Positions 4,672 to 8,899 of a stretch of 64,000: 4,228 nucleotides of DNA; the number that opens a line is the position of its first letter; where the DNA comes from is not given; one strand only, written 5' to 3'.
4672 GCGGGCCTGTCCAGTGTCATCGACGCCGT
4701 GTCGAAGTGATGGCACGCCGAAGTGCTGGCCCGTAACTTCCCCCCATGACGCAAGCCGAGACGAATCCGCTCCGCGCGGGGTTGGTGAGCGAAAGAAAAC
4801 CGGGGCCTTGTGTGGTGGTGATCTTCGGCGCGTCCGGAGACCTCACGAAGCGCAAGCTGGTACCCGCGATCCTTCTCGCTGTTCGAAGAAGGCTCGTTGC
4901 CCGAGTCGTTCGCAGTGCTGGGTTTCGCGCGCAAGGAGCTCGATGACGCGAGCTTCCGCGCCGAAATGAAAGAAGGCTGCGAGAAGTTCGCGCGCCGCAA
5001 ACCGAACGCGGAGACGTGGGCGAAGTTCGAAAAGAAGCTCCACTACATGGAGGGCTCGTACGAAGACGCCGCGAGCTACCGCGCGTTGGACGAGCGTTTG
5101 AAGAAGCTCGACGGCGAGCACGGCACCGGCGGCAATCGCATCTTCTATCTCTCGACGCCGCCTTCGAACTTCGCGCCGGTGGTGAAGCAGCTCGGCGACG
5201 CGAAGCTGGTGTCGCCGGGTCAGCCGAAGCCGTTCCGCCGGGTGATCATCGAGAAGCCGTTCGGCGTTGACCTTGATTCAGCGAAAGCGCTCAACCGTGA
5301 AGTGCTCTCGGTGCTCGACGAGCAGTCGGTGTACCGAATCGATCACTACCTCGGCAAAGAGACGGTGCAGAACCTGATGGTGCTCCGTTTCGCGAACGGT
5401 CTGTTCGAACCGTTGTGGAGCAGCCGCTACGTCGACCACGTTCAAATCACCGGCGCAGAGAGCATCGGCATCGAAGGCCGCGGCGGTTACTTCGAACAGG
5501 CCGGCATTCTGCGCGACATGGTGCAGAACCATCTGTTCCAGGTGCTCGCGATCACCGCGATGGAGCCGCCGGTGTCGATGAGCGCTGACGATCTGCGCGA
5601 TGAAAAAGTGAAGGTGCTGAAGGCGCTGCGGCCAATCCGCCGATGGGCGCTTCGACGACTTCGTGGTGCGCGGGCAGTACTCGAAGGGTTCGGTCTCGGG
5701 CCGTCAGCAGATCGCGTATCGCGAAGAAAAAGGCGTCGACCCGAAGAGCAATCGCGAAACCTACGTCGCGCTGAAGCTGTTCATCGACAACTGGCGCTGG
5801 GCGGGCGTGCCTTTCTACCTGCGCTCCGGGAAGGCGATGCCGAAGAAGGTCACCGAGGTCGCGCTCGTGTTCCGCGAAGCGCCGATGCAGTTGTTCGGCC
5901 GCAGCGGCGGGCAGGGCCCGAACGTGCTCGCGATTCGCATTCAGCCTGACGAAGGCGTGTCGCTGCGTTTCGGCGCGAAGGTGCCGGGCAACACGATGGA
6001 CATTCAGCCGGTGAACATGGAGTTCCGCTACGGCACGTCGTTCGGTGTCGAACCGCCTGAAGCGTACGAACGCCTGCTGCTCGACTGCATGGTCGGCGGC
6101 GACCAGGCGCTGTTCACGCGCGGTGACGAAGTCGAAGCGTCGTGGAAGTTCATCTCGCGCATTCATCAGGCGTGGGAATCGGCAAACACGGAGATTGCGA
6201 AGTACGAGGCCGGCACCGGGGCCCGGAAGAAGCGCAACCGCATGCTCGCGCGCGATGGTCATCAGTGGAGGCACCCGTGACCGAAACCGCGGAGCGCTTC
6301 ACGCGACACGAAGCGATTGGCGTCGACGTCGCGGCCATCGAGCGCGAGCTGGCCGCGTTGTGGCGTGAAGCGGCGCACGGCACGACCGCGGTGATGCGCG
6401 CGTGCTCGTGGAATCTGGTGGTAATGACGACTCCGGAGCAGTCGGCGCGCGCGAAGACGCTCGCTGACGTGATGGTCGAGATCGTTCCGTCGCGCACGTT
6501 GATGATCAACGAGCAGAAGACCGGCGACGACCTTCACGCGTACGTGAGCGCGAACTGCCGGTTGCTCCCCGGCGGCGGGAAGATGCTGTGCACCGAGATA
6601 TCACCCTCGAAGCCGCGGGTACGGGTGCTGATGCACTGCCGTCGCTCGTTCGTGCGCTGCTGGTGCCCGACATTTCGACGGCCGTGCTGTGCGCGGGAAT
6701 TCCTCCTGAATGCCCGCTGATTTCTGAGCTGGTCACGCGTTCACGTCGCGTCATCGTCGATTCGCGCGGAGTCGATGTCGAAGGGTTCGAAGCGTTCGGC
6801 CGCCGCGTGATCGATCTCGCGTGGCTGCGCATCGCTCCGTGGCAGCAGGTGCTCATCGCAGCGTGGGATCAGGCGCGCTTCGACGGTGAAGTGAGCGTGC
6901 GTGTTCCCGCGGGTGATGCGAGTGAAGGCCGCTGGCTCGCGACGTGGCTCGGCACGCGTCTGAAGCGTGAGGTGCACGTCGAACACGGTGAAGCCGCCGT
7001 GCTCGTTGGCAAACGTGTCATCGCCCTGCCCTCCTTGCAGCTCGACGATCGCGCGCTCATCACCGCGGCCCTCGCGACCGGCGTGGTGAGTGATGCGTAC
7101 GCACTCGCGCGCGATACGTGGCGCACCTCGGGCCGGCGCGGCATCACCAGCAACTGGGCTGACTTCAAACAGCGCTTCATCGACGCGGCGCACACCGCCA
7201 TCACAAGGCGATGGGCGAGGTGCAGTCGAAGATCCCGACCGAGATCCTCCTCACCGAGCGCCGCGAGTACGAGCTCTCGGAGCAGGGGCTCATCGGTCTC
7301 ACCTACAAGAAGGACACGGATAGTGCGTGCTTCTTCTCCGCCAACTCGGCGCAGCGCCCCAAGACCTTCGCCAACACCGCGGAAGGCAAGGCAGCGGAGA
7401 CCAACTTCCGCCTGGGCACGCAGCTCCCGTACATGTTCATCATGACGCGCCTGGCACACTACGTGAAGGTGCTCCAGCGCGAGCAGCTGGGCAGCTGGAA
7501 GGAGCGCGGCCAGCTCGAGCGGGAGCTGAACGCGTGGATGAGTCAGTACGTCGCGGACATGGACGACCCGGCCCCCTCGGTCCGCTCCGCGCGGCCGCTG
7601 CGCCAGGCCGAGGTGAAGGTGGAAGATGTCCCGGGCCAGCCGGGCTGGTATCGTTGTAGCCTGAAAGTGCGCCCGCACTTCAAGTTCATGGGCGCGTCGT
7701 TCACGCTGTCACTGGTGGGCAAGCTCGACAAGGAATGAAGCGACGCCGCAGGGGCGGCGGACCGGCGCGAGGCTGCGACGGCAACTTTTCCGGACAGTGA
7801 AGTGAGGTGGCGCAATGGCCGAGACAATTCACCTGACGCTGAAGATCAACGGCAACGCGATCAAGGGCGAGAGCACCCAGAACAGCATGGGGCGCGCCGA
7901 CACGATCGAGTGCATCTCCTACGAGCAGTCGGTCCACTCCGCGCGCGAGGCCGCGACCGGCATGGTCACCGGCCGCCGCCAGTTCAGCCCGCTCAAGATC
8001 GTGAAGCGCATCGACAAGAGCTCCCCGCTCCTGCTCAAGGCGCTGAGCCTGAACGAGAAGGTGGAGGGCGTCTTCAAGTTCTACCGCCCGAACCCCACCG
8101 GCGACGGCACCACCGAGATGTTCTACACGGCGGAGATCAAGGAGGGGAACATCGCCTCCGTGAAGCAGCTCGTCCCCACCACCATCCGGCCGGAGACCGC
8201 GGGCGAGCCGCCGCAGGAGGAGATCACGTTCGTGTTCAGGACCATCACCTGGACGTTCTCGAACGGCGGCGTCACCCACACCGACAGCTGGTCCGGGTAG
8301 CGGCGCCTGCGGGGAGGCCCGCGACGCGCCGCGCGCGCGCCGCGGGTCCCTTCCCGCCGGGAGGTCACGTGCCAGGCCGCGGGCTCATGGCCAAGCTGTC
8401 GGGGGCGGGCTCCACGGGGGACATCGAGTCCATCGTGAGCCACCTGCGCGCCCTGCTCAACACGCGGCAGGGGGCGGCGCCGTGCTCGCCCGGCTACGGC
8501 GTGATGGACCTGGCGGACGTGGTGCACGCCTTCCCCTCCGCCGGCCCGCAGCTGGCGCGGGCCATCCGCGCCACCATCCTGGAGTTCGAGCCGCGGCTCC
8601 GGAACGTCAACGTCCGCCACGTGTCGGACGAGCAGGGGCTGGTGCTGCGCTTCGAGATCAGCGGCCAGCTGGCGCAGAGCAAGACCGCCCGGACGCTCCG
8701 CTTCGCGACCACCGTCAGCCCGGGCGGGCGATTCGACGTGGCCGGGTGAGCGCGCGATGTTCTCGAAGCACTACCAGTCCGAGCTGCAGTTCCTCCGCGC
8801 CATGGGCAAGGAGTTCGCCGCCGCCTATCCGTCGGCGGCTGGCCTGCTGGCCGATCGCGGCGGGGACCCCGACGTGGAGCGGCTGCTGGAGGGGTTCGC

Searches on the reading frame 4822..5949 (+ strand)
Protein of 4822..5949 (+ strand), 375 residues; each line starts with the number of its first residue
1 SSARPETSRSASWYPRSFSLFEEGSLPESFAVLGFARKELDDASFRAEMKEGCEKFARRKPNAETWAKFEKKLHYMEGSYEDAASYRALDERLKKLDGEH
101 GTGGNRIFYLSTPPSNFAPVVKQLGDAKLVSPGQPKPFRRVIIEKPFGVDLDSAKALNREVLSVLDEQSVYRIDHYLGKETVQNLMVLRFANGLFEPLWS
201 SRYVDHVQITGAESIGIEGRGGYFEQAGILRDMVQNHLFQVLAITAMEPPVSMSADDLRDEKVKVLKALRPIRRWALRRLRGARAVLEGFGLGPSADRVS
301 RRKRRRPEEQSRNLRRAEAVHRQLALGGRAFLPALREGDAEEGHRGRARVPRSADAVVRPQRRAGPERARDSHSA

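Call 11: search_protein_families(library=pfam, proteins=[window:4822-5949:+], max_evalue=0.01)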
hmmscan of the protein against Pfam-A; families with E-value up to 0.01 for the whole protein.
window:4822-5949:+ (375 aa): 2 families
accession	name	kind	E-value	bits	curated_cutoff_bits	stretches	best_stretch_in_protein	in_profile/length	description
PF00479.28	G6PD_N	-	1e-52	179.9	22.1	1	14-184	15-183/183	Glucose-6-phosphate dehydrogenase, NAD binding domain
PF02781.21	G6PD_C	-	3e-42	145.1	27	1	186-274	1-89/296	Glucose-6-phosphate dehydrogenase, C-terminal domain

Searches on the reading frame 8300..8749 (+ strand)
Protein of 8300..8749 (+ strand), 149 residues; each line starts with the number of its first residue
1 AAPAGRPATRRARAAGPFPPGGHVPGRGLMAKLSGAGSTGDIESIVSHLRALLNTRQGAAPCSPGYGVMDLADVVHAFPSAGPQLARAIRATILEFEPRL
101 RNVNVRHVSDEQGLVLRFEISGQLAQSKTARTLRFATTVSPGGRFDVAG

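Call 81: search_protein_families(library=pfam, proteins=[window:8300-8749:+], max_evalue=0.01)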
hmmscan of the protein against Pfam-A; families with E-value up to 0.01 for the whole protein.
window:8300-8749:+ (149 aa): 1 family
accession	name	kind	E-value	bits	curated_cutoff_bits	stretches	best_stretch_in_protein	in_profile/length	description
PF04965.19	GPW_gp25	-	1.5e-16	60.4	27.2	1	43-126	5-93/96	Baseplate wedge protein gp25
